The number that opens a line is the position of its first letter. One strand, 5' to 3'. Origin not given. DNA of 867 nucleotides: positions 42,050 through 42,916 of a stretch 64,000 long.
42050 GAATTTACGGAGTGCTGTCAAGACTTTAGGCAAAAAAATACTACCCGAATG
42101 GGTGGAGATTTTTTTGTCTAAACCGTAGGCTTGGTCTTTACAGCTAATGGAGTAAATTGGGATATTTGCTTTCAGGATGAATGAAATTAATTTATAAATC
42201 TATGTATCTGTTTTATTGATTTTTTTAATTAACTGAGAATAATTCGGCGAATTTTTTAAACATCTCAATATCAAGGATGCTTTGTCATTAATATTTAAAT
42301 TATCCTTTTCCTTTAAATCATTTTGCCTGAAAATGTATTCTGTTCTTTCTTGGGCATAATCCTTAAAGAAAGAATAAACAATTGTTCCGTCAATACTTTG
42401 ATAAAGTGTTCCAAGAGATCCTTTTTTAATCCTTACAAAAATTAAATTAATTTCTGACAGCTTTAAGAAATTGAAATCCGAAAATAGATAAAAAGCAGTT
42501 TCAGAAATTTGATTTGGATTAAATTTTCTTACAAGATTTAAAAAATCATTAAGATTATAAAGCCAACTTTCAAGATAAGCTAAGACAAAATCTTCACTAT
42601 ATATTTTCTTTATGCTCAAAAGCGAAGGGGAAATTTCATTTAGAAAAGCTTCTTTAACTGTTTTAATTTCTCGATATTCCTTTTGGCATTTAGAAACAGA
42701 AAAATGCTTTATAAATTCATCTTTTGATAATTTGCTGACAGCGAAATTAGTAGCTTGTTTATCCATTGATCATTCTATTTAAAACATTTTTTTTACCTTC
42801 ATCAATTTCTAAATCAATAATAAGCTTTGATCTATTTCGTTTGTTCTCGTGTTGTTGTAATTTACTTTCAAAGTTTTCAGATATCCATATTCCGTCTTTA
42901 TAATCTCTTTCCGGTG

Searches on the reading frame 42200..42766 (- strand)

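Call 26: search_protein_families(library=pfam, proteins=[window:42200-42766:-], max_evalue=0.01)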
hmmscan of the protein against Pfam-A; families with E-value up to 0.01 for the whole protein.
window:42200-42766:- (188 aa): 2 families
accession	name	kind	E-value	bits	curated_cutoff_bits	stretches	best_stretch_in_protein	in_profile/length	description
PF20338.3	DUF6633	-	1.5e-06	29.1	27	1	89-150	9-70/105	Family of unknown function (DUF6633)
PF09573.16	RE_TaqI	-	0.0067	16.3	26.1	1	17-102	6-84/229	TaqI restriction endonuclease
